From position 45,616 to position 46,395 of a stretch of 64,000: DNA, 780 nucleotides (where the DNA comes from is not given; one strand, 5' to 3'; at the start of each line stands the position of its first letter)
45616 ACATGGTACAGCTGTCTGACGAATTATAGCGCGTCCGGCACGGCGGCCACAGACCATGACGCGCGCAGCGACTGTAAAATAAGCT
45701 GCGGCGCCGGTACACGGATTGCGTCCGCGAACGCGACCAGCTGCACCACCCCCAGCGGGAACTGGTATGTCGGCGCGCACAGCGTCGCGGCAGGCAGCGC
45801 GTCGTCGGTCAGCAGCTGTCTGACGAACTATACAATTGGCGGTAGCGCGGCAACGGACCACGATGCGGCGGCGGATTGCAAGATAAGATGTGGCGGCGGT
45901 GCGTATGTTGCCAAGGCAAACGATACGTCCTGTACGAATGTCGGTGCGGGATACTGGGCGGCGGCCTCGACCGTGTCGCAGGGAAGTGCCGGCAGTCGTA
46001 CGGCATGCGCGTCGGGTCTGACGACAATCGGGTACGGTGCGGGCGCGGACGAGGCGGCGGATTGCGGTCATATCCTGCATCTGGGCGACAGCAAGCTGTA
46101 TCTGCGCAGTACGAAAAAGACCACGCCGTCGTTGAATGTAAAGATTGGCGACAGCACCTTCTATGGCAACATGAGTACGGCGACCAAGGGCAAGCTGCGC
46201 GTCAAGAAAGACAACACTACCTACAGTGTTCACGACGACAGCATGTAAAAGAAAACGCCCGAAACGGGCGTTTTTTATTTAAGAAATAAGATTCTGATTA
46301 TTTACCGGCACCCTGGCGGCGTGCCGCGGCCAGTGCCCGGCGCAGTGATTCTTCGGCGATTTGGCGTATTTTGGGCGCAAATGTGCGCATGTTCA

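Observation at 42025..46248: About 1400-aa secreted giant combining Cys-rich ephrin-receptor-like repeats with Listeria-Bacteroides (Flg_new) repeats, immediately downstream of rnpB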

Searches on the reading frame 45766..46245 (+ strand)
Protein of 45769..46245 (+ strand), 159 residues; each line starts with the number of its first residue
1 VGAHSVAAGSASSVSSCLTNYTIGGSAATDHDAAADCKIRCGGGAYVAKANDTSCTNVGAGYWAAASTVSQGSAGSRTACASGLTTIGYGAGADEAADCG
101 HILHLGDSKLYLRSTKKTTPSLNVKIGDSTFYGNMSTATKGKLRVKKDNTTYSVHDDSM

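Call 40: predict_structure(alignment_id=A2)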
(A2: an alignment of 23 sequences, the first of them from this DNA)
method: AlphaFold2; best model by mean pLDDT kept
length: 160 residues; sequences in the alignment: 23
mean_pLDDT: 72.2   pTM: 0.58
mean pLDDT of the five models: 72.2, 66.2, 65.0, 62.2, 61.3
residues with pLDDT >= 90: 30; 70-90: 67; 50-70: 37; < 50: 26
segments of 3 or more residues with pLDDT < 50: 11-17, 19-35
pLDDT, mean of each block of 10 residues (from residue 1): 51 46 38 52 71 72 66 72 82 72 88 88 91 92 89 86
secondary structure, 60 per line:
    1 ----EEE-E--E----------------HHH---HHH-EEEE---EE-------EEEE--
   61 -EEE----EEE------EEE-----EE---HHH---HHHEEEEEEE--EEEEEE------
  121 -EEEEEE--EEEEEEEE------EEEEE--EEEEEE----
elements in order: E5-7 E39-42 E55-58 E62-64 E69-71 E78-80 E100-106 E109-114 E122-127 E130-137 E144-148 E151-156
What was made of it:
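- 46024..46245 (+): Family-defining C-terminal tail, aa 1334-1407. It consists of the linker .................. followed by a six-strand β domain (aa 1347-1403). AF2 pLDDT is 88-92 over six strands (call 40).
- On Type V autotransporters (classical or trimeric): The tail has six strands of 5-8 residues in ~60 aa (call 40).
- Closest known: Ephrin-receptor-like / TNFR-like Cys-rich modules. Different: The fold was not tested here, because the module upstream of the tail was poorly predicted (pLDDT 38-72, call 40).
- AF2 predicts a confident compact β domain (call 40).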

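Call 44: fold_search(model_id=the predicted structure, library=pdb)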
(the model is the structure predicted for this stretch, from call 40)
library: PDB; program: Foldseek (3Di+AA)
matches with E <= 10: 16; with E <= 0.001: 0
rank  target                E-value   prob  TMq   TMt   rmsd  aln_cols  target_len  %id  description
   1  4x2x                  3.1e+00  0.02  0.09  0.09  11.4        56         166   23  Crystal structure of the Murine Norovirus NS6 protease (inactive C139A mutant) with a C-terminal extension to include re (released 2015-02-18)
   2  4x2v_A                3.5e+00  0.02  0.10  0.09  11.9        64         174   19  Crystal structure of the Murine Norovirus NS6 protease (inactive C139A mutant) with a C-terminal extension to include  (released 2015-02-18)
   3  4x2y_B                4.4e+00  0.02  0.09  0.08  11.8        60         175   20  Crystal structure of a chimeric Murine Norovirus NS6 protease (inactive C139A mutant) in which the P4-P4 prime residue (released 2015-02-18)
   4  4x2w_A                4.6e+00  0.02  0.09  0.08  11.6        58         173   22  Crystal structure of the Murine Norovirus NS6 protease (inactive C139A mutant) with a C-terminal extension to include  (released 2015-02-18)
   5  8u1v_C                5.5e+00  0.02  0.09  0.10  12.5        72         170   21  Structure of Norovirus (Hu/GII.4/Sydney/NSW0514/2012/AU) protease in the ligand-free state (released 2024-01-31)
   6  4x2y_A                5.5e+00  0.01  0.09  0.09  11.8        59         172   20  Crystal structure of a chimeric Murine Norovirus NS6 protease (inactive C139A mutant) in which the P4-P4 prime residue (released 2015-02-18)
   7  4x2v_D                5.8e+00  0.01  0.08  0.08  12.8        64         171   20  Crystal structure of the Murine Norovirus NS6 protease (inactive C139A mutant) with a C-terminal extension to include  (released 2015-02-18)
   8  6lxe_A                6.2e+00  0.03  0.08  0.02  11.6        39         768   10  DROSHA-DGCR8 complex (released 2020-04-15)
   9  4x2v_C                7.3e+00  0.01  0.08  0.08  11.9        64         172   20  Crystal structure of the Murine Norovirus NS6 protease (inactive C139A mutant) with a C-terminal extension to include  (released 2015-02-18)
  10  7cd9_A                7.7e+00  0.02  0.11  0.09  12.0        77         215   14  Crystal Structure of SETDB1 tudor domain in complexed with Compound 6 (released 2021-04-07)
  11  5dmj_F                8.7e+00  0.02  0.22  0.21   8.2        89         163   12  Structure of the extracellular domain of the CD40 in complex with 3H56-5 DAB (released 2016-06-01)
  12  5kh6                  8.7e+00  0.02  0.09  0.07  12.4        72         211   15  SETDB1 in complex with a fragment candidate (released 2016-09-21)
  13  9dey_A                8.7e+00  0.01  0.10  0.09  12.2        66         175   20  Human norovirus GII.4 Sydney protease (released 2025-02-19)
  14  8rau_B                9.2e+00  0.04  0.15  0.03   3.6        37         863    5  The crystal structure of DNA-bound human MutSbeta (MSH2/MSH3) in the canonical mismatch bound conformation with ADP bo (released 2025-06-11)
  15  6nir_C                9.7e+00  0.01  0.11  0.10  12.2        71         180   18  Crystal structure of a GII.4 norovirus HOV protease (released 2019-01-23)
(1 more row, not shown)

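Call 86: search_dna_similar(query=window:45769-46245:+, collection=phages, mode=protein, max_evalue=0.001, max_rows=5)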
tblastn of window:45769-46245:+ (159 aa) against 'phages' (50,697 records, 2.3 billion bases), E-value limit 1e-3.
No match.

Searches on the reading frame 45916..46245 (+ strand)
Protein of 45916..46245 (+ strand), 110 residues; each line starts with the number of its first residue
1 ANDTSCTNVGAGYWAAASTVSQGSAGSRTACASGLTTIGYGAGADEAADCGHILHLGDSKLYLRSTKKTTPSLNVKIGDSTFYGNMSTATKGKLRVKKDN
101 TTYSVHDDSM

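Call 18: find_related_loci(query=A1, collection=genome_contigs, flank=8000)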
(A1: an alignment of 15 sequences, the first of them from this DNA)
Query A1 (110 aa) in genome_contigs; peptide patterns used: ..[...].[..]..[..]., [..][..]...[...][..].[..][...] (x = any residue, [..] = any of these).
184 stretches matched a pattern; 95 encode a relative of the query (tblastn E <= 1e-3); the best 80 are kept; 80 distinct loci.
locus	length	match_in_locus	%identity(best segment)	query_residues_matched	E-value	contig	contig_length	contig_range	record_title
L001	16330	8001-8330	97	1-110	3e-69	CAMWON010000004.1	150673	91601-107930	MAG TPA_asm: uncultured Alphaproteobacteria bacterium isolate SRR14411251_bin.18_metawrap_v1.3_MAG genome assembly, cont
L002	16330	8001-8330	84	1-110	4e-60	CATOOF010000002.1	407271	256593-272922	MAG TPA_asm: uncultured Alphaproteobacteria bacterium isolate MGG27543_1680015500 genome assembly, contig: SRR6440127_6,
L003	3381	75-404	84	1-110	3e-59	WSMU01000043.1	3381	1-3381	MAG: Alphaproteobacteria bacterium isolate RACS_032 NODE_9027_length_3381_cov_6.619855, whole genome shotgun sequence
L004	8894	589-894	85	3-110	5e-58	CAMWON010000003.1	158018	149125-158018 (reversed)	MAG TPA_asm: uncultured Alphaproteobacteria bacterium isolate SRR14411251_bin.18_metawrap_v1.3_MAG genome assembly, cont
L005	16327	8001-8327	83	1-109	1e-58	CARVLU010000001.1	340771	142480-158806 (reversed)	MAG TPA_asm: uncultured Alphaproteobacteria bacterium isolate MGBC118324 genome assembly, contig: MGBC118324.1, whole ge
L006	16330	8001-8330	83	1-110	7e-58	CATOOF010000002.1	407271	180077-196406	MAG TPA_asm: uncultured Alphaproteobacteria bacterium isolate MGG27543_1680015500 genome assembly, contig: SRR6440127_6,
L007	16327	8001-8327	83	1-109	1e-58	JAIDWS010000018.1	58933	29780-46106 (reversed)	MAG: Alphaproteobacteria bacterium isolate SC0372_S2_6 SC0372_S2_6_contig_18, whole genome shotgun sequence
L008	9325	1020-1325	77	3-110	9e-52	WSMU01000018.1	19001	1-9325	MAG: Alphaproteobacteria bacterium isolate RACS_032 NODE_907_length_19001_cov_8.361816, whole genome shotgun sequence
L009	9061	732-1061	75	1-110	1e-50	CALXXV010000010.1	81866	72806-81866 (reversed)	MAG: uncultured Alphaproteobacteria bacterium isolate E08__bin46 genome assembly, contig: E08__k127_288357, whole genome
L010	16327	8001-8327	72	1-109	5e-50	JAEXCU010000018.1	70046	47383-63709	MAG: Proteobacteria bacterium isolate OH_HBB_125 k127_564881, whole genome shotgun sequence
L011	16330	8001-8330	74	1-110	8e-50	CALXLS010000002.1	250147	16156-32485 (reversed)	MAG: uncultured Alphaproteobacteria bacterium isolate BRZ_DL__bin85 genome assembly, contig: BRZ_DL__NODE_35_length_2501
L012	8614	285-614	73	1-110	3e-49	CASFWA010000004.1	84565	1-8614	uncultured proteobacterium isolate A86_L4_360360_idba_bin.28 genome assembly, contig: A86_L4_360360_idba_bin.28.fa_scaff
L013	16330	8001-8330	72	1-110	2e-48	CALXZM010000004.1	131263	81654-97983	MAG: uncultured Alphaproteobacteria bacterium isolate BRZ_LB__bin18 genome assembly, contig: BRZ_LB__NODE_140_length_131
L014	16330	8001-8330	72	1-110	2e-48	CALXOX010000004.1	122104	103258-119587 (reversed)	MAG: uncultured Alphaproteobacteria bacterium isolate BRZ_MD__bin1 genome assembly, contig: BRZ_MD__NODE_198_length_1221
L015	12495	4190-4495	69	3-110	9e-48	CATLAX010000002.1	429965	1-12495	MAG TPA_asm: uncultured Alphaproteobacteria bacterium isolate MGG05853_1680015463 genome assembly, contig: ERR3199562_11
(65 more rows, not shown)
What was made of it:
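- Enterousia or 'Rickettsiales', from gut or rumen (call 18). There are 2-3 paralogs per genome (call 18). Each genome carries several paralogs (call 18).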

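Call 19: search_protein_families(library=pfam, alignment_id=A1, max_evalue=1)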
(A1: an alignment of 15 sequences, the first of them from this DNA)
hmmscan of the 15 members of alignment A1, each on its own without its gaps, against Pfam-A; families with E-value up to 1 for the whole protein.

A. member 1, seq(110 aa): 2 families
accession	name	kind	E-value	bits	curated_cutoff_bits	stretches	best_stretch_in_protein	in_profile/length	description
PF25098.1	PEX18_PEX21_C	-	0.054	14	25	1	65-104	20-59/68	PEX18/PEX21 C-terminal domain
PF02074.21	Peptidase_M32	-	0.11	11.5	25.1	1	63-106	310-353/489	Carboxypeptidase Taq (M32) metallopeptidase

B. families by the number of members that match (of 15 scanned): 5 families
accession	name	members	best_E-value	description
PF02074.21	Peptidase_M32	2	0.11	Carboxypeptidase Taq (M32) metallopeptidase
PF02324.22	Glyco_hydro_70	1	0.015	Glycosyl hydrolase family 70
PF25098.1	PEX18_PEX21_C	1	0.054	PEX18/PEX21 C-terminal domain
PF23705.1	RxLR_effector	1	0.068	RxLR effector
PF07881.17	Fucose_iso_N1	1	0.1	L-fucose isomerase, first N-terminal domain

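Call 20: search_solved_structures(query=A1, max_evalue=10)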
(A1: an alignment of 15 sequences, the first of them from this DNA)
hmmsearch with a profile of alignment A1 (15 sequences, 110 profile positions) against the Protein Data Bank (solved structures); distinct sequences matched with E-value up to 10: 7.
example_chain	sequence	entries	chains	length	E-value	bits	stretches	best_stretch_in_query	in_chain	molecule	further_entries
8wuc_a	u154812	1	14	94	0.29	14.3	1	42-88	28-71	Co-chaperonin GroES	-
9oji_A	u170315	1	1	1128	0.48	13.6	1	35-92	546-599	Glucosyltransferase-S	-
9o9q_A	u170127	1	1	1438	0.64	13.2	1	35-92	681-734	Glucosyltransferase-S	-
9ogx_A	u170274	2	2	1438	0.64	13.2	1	35-92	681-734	Glucosyltransferase-S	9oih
9o9p_A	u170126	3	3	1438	0.64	13.2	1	35-92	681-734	Glucosyltransferase-S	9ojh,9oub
2r5u_A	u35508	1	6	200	1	12.6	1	7-67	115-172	Replicative DNA helicase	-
9oue_A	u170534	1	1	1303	1.3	12.3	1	35-92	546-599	Glucosyltransferase-S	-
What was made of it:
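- Tried and rejected: The tail resembles a region of glucansucrase (Glucosyltransferase-S) chains at E 0.3-1.3, and Pfam GH70 at E 0.015 (calls 19, 20).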

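Call 34: find_homologous_proteins(query=A1, max_evalue=0.001)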
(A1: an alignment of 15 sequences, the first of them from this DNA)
Query A1 (15 sequences) (110 aa, profile of the alignment): 89 proteins with E <= 0.001 among 4084 candidates.
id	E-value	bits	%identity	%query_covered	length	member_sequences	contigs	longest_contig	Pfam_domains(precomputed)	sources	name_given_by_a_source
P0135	3.6e-52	193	76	95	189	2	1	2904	-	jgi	-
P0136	2.8e-51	190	83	99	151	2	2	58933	-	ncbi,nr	ncbi:MAG: hypothetical protein K2L95_02400, partial [Alphaproteobacteria bacterium]|nr:hypothetical 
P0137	1.5e-48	181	60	89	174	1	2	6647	-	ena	-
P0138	1.4e-46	175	60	94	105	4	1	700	-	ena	-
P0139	7.4e-46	172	65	99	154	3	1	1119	-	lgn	-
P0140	4.2e-45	170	84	93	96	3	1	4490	-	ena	-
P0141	1.2e-44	169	66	96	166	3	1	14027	-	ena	-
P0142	1.3e-44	168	65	97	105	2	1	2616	-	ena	-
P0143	1.4e-44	168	65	93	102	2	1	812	-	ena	-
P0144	5.0e-44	167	64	97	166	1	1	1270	-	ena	-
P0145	1.0e-43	166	81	82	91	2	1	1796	-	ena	-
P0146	2.3e-43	164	57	96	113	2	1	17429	-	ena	-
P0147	1.0e-42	162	75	100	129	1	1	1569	-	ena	-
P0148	1.4e-42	162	57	96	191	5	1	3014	-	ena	-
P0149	1.8e-41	158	68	98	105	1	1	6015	-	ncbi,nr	ncbi:MAG: hypothetical protein K2I81_03805, partial [Alphaproteobacteria bacterium]|nr:hypothetical 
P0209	2.3e-17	81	45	88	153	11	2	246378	-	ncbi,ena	-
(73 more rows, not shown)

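Call 71: search_protein_representatives(alignment_id=A1)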
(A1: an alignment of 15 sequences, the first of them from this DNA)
Query: 15 sequences, 110 profile positions. Proteins with E-value up to 0.001 (for the whole library): 605; up to 1e-10: 408; up to 1e-30: 188. The best 150 are listed.
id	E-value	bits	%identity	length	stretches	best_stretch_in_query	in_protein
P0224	3.5e-53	194.4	-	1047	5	2-110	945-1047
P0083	7.2e-52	190.1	-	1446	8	2-110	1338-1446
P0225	5.9e-51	187.2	-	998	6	2-110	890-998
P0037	1.4e-50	186.0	-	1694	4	2-110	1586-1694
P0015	3.6e-50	184.6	-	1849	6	3-110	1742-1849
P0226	4.5e-50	184.3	-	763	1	3-110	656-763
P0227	2.3e-49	182.0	-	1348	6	2-110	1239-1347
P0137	4.7e-49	181.1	-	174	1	4-110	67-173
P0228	1.1e-48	179.9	-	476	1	3-110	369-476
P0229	1.3e-48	179.7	-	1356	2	2-110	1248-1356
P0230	1.3e-48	179.7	-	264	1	3-110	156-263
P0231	1.5e-48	179.5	-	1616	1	3-110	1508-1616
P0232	2.0e-48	179.1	-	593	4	2-109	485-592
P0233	2.5e-48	178.7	-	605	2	3-110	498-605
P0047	5.1e-48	177.7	-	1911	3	2-110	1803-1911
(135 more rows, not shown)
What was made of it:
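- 46024..46245 (+): The tail is found in 605 cluster representatives (call 71) and in 95 loci of reference genomes (call 18).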

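Call 84: find_encoding_contigs(protein=P0209, flank=4000, max_places=3)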
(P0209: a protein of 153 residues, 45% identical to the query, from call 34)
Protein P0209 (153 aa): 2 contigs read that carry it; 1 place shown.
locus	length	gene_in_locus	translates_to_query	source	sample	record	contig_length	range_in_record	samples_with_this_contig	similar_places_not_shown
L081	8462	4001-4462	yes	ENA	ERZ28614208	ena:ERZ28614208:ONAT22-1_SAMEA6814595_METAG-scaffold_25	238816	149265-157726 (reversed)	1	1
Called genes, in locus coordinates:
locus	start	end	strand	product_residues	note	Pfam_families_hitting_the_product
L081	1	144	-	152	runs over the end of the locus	PF00383:dCMP_cyt_deam_1, PF14437:MafB19-deam, PF14439:Bd3614-deam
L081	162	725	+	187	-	PF03602:Cons_hypoth95, PF02475:TRM5-TYW2_MTfase (weak)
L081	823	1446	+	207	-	PF01386:Ribosomal_L25p, PF14693:Ribosomal_TL5_C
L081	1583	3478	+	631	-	PF00012:HSP70, PF06723:MreB_Mbl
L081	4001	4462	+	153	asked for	-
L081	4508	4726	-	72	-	-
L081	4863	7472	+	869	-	PF07517:SecA_DEAD, PF00270:DEAD (faint), PF01043:SecA_PP_bind, PF21090:P-loop_SecA, PF07516:SecA_SW, PF02810:SEC-C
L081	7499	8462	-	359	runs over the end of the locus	PF00365:PFK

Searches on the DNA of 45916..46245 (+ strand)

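Call 82: search_rna_families(sources=[L001, L006, L010, L011, L038, L039, L049, L050, L070], threshold=gathering)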
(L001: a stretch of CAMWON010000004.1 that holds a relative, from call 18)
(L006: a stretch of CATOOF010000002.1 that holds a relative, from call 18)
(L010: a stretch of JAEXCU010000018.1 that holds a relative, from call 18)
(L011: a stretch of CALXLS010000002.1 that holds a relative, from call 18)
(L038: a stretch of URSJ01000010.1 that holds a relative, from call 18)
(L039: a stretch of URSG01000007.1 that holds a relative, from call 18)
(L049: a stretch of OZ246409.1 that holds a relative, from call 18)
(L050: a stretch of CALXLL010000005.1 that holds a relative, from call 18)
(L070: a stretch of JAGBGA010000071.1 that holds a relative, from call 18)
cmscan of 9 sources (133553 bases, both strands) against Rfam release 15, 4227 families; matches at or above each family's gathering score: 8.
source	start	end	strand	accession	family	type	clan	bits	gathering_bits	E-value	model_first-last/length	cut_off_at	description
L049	642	941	-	RF00010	RNaseP_bact_a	Gene; ribozyme;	CL00002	217.8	100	5.3e-69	1-367/367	no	Bacterial RNase P class A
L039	3359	3688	-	RF00010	RNaseP_bact_a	Gene; ribozyme;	CL00002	199.2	100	1.1e-62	1-367/367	no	Bacterial RNase P class A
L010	2080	2410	-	RF00010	RNaseP_bact_a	Gene; ribozyme;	CL00002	193.7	100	7.9e-61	1-367/367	no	Bacterial RNase P class A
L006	2172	2501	-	RF00010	RNaseP_bact_a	Gene; ribozyme;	CL00002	184.5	100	1.1e-57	1-367/367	no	Bacterial RNase P class A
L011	2406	2728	-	RF00010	RNaseP_bact_a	Gene; ribozyme;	CL00002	181.3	100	1.3e-56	1-367/367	no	Bacterial RNase P class A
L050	1179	1501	-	RF00010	RNaseP_bact_a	Gene; ribozyme;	CL00002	180.9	100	1.8e-56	1-367/367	no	Bacterial RNase P class A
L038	1042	1381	-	RF00010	RNaseP_bact_a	Gene; ribozyme;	CL00002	180.7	100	2.1e-56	1-367/367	no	Bacterial RNase P class A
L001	2191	2517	-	RF00010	RNaseP_bact_a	Gene; ribozyme;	CL00002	179.5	100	5.4e-56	1-367/367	no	Bacterial RNase P class A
